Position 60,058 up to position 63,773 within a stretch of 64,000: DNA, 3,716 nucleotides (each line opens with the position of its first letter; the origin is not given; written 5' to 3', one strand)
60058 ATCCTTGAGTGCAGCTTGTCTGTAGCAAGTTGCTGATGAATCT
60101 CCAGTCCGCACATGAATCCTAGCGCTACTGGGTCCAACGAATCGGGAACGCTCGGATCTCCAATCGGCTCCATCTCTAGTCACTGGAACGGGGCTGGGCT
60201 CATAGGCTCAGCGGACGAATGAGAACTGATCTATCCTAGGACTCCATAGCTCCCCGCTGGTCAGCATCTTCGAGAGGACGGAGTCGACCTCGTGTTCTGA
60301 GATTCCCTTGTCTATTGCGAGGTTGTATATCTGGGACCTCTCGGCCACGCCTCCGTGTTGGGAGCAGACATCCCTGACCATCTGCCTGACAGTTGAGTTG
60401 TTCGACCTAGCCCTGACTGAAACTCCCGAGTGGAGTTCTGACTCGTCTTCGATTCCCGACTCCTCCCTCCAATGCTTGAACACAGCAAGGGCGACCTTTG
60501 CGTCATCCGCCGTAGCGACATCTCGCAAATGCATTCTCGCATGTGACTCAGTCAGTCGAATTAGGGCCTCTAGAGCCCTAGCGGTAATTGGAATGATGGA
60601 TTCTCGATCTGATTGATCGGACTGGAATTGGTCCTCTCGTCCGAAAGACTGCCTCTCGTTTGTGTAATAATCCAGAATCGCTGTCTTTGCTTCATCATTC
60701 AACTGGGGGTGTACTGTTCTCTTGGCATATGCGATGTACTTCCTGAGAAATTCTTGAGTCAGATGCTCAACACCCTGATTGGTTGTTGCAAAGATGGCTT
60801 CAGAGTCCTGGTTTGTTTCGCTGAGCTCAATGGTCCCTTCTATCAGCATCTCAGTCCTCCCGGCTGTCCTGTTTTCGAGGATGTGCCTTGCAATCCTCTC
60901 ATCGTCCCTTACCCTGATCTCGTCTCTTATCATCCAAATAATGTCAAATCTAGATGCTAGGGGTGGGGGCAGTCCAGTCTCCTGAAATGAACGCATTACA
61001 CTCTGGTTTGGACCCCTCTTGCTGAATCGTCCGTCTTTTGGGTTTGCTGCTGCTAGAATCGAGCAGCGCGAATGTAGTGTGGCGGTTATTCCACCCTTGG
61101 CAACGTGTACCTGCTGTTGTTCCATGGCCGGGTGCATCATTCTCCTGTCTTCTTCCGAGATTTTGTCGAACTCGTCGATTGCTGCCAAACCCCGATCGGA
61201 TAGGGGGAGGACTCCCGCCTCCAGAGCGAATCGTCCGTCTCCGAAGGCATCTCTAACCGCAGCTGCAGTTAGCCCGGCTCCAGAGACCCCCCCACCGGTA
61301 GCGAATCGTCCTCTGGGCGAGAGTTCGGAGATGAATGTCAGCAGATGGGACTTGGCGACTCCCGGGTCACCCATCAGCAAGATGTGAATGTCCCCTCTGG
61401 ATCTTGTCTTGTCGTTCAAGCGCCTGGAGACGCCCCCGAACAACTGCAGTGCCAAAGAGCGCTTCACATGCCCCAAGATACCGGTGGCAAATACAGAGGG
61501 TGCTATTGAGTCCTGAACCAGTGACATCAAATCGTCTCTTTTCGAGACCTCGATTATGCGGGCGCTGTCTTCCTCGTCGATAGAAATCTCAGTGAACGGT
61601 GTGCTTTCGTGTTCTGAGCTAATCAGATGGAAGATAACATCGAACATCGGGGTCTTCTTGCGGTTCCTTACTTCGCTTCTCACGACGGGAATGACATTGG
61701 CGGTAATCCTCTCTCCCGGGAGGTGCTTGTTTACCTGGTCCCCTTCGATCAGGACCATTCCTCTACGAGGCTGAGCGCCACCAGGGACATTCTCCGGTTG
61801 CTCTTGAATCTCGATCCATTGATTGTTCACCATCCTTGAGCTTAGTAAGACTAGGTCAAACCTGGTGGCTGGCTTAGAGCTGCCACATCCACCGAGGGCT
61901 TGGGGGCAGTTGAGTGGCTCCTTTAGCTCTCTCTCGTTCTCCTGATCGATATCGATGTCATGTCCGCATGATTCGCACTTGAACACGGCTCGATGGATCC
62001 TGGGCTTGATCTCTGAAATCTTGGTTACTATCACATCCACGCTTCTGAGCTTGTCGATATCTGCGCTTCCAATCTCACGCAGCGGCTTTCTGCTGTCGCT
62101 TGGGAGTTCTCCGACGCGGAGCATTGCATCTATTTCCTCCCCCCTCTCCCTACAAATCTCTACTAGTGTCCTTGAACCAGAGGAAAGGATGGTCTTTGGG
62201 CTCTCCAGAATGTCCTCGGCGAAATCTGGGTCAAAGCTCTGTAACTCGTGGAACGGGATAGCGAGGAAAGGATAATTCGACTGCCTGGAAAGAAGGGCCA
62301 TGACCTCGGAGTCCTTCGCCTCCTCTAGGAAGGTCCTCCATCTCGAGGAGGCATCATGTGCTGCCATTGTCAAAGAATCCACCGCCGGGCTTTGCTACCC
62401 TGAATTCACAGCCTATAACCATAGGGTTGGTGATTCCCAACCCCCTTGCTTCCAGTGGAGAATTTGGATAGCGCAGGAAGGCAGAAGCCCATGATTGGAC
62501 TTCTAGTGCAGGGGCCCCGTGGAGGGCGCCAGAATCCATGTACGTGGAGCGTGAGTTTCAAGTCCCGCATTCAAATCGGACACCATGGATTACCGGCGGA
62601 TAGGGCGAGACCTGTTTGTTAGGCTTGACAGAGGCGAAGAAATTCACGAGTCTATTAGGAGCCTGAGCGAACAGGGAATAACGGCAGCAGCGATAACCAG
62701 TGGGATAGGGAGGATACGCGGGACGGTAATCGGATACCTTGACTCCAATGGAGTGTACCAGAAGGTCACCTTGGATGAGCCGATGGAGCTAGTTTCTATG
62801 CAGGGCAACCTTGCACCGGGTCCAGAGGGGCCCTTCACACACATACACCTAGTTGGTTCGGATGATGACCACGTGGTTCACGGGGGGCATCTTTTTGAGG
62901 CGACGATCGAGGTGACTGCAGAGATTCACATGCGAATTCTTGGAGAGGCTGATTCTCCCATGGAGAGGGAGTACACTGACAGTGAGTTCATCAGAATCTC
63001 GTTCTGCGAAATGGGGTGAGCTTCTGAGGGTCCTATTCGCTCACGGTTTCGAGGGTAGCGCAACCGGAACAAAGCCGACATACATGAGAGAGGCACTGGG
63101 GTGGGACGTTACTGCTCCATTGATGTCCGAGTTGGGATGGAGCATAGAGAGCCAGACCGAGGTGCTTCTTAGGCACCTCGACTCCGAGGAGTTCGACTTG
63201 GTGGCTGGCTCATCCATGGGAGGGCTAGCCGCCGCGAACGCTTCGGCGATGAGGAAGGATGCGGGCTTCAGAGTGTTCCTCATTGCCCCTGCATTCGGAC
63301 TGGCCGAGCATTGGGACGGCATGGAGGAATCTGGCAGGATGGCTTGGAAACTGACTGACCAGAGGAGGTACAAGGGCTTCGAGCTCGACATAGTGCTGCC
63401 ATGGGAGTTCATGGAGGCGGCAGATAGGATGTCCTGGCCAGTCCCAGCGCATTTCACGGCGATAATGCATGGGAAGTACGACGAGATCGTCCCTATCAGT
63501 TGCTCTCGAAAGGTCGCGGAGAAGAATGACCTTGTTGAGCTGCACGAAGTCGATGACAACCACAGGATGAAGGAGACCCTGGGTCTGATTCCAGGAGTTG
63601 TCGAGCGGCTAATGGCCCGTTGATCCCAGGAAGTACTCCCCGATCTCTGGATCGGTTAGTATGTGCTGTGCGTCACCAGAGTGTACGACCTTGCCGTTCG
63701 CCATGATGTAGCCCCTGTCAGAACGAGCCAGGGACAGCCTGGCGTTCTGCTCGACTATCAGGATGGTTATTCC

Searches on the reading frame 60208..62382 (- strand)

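Call 50: search_protein_families(library=pfam, proteins=[window:60208-62382:-], max_evalue=0.001)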
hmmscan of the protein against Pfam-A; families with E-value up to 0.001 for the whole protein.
window:60208-62382:- (724 aa): 4 families
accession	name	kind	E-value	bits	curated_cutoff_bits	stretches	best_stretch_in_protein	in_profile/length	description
PF00493.29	MCM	-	1.2e-72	244.1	23.3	1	274-504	3-223/224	MCM P-loop domain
PF17855.7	MCM_lid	-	1.5e-24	86.8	27.4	1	544-637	1-85/87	MCM AAA-lid domain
PF17207.9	MCM_OB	-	5.7e-24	84.7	24.8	1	101-228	2-118/126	MCM OB domain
PF01078.27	Mg_chelatase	-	1.4e-05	25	20.3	0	383-485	94-199/207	Magnesium chelatase, subunit ChlI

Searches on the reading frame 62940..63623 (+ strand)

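Call 74: search_protein_families(library=pfam, proteins=[window:62940-63623:+], max_evalue=0.001)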
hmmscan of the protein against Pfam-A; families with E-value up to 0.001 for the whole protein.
window:62940-63623:+ (227 aa): 2 families
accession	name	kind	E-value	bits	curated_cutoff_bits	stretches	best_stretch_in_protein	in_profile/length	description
PF05728.18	UPF0227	-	5.1e-07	30.2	21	1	31-212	2-174/187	Uncharacterised protein family (UPF0227)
PF12146.15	Hydrolase_4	-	1.1e-05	25.3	27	0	88-135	80-126/239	Serine aminopeptidase, S33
